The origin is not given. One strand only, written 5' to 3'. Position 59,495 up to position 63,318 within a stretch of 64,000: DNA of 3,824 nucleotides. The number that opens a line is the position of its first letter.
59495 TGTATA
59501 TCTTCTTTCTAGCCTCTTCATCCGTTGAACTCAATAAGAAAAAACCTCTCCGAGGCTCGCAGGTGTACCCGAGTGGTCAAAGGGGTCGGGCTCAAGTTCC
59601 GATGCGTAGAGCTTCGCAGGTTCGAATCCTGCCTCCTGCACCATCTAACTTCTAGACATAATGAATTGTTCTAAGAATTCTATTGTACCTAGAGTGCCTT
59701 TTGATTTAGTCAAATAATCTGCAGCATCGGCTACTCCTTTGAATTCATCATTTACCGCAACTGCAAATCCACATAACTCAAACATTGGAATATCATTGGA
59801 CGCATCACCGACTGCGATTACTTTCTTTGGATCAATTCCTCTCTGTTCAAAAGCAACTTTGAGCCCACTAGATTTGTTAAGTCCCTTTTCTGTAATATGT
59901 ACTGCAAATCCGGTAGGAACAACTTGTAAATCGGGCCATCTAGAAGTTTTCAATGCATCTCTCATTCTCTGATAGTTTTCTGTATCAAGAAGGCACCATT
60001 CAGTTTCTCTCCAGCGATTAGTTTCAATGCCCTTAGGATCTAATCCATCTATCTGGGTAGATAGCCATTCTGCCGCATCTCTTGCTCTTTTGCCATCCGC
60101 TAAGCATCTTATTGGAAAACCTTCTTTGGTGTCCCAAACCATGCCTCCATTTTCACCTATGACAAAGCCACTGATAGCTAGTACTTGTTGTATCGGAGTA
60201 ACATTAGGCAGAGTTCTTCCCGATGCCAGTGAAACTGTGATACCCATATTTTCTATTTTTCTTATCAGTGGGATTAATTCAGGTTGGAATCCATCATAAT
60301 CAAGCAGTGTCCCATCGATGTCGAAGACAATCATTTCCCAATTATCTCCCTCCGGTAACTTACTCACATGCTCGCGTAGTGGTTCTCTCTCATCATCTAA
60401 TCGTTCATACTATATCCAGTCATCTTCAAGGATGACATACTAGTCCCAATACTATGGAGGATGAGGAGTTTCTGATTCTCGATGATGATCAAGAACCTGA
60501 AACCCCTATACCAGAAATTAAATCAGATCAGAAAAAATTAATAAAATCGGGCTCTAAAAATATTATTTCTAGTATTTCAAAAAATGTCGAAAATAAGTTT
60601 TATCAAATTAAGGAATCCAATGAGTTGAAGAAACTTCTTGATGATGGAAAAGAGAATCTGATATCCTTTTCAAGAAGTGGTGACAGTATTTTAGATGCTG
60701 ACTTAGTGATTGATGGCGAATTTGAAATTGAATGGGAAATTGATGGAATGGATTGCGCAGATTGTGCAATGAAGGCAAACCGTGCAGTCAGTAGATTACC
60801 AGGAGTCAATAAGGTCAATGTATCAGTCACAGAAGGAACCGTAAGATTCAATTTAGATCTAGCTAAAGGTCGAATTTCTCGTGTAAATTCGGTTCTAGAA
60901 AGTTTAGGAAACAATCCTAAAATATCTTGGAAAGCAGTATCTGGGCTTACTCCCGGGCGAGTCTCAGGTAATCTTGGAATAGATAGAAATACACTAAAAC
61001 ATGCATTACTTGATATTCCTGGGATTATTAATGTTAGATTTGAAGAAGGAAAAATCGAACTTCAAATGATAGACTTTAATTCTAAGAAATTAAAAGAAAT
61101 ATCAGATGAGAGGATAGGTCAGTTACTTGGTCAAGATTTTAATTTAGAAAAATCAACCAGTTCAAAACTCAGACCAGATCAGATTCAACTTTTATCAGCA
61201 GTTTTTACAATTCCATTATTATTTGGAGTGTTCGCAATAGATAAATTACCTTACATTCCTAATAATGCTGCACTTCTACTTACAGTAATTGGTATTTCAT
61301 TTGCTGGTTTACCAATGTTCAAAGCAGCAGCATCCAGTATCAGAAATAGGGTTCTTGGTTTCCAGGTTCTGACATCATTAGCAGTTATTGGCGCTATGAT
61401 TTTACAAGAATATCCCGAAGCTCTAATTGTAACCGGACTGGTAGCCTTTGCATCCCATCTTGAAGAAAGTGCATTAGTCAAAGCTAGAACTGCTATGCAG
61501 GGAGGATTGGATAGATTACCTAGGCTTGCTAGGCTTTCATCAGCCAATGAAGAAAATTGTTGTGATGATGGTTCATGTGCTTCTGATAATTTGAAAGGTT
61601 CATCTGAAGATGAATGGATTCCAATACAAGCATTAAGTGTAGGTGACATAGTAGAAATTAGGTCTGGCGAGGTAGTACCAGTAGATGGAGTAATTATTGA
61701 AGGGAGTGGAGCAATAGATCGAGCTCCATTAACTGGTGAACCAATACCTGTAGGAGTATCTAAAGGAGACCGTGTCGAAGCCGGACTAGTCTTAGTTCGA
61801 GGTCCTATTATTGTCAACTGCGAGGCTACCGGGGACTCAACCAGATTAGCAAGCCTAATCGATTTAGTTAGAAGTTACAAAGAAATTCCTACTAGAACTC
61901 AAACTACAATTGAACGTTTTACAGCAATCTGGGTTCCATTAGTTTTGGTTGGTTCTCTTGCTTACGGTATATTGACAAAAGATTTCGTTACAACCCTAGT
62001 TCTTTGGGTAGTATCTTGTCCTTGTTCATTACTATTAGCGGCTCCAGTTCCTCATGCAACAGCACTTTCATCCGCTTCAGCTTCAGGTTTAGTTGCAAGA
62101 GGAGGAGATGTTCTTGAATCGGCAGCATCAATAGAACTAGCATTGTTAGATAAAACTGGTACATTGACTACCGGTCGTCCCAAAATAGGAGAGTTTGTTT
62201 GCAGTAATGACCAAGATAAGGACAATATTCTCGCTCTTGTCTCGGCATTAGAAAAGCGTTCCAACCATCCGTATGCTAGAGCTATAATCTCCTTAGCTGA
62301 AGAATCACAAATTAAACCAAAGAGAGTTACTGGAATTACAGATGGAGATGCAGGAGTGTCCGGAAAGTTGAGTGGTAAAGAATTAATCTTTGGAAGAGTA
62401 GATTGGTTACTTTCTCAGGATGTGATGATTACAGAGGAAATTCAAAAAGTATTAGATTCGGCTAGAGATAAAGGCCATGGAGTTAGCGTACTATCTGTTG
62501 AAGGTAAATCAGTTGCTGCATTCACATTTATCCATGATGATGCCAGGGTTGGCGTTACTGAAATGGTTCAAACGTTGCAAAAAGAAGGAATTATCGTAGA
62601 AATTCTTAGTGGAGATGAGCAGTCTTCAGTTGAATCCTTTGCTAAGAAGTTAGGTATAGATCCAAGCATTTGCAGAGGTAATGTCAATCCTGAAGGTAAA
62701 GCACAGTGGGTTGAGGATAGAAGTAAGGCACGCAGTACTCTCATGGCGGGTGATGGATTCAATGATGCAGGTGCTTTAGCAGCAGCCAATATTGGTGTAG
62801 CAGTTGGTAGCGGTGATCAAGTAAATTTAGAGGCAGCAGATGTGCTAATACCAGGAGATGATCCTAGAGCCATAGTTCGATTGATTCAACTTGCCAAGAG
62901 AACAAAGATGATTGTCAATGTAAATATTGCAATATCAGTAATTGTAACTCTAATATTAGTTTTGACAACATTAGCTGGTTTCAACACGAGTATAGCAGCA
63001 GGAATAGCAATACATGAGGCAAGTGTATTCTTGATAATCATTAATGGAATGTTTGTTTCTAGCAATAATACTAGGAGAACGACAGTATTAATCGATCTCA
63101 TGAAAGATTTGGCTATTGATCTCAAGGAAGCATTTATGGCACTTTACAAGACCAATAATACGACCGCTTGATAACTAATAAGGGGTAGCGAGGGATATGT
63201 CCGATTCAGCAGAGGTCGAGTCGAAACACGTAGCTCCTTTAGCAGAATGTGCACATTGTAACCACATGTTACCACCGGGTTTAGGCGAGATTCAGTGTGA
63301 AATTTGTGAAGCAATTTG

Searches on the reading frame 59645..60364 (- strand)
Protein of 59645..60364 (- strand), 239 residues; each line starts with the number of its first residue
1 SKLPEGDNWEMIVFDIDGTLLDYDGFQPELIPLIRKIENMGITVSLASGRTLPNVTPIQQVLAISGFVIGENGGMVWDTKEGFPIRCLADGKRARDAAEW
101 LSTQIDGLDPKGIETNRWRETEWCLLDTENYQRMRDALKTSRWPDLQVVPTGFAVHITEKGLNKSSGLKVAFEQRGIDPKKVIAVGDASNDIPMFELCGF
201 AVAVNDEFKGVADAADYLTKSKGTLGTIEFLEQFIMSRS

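Call 94: search_protein_families(library=pfam, proteins=[window:59645-60364:-], max_evalue=0.0001)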
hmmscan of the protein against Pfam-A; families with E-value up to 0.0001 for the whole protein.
window:59645-60364:- (239 aa): 3 families
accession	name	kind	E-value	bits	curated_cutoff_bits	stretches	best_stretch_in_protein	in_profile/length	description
PF08282.18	Hydrolase_3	-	1.1e-32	114.2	20.9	2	128-224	151-248/255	haloacid dehalogenase-like hydrolase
PF00702.32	Hydrolase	-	7.6e-09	36.7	26.4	0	163-199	155-191/191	haloacid dehalogenase-like hydrolase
PF12710.13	HAD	-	2.3e-08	35.1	27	0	163-196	154-189/189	haloacid dehalogenase-like hydrolase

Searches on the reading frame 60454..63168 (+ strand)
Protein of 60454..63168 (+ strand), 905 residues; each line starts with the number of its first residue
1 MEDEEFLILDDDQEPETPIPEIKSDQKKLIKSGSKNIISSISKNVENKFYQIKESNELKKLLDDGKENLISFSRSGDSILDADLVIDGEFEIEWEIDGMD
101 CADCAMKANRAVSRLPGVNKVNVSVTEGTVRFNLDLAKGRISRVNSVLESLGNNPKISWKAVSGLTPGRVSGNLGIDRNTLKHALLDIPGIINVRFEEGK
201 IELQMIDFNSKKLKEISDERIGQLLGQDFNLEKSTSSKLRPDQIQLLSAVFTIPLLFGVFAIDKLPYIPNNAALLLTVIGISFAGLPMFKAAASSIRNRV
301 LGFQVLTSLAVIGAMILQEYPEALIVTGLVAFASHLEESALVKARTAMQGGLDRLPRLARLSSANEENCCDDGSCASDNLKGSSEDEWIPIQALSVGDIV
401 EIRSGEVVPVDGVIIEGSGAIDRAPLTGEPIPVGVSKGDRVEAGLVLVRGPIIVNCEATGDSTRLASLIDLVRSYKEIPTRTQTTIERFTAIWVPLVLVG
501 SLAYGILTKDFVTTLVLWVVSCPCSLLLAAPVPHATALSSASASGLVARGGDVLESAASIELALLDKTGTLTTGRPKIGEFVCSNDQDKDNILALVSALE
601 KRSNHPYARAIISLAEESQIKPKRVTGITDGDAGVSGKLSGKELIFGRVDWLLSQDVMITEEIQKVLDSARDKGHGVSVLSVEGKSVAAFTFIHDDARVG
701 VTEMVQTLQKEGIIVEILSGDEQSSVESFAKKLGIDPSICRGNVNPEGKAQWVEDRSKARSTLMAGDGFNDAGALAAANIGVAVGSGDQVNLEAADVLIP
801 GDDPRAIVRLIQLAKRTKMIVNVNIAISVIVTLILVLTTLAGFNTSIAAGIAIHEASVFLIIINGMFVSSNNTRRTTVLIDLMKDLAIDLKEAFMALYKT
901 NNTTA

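Call 94: search_protein_families(library=pfam, proteins=[window:60454-63168:+], max_evalue=0.0001)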
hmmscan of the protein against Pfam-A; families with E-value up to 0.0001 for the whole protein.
window:60454-63168:+ (905 aa): 4 families
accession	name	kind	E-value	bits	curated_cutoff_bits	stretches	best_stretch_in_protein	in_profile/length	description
PF00122.25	E1-E2_ATPase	-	8.4e-37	126.9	28.1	1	386-541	16-178/181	E1-E2 ATPase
PF00702.32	Hydrolase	-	2.5e-22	80.6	26.4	1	560-779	1-191/191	haloacid dehalogenase-like hydrolase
PF00403.32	HMA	-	1.1e-11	45.4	24.8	1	96-152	4-60/62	Heavy-metal-associated domain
PF08282.18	Hydrolase_3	-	6.5e-06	26.5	20.9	0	760-809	204-253/255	haloacid dehalogenase-like hydrolase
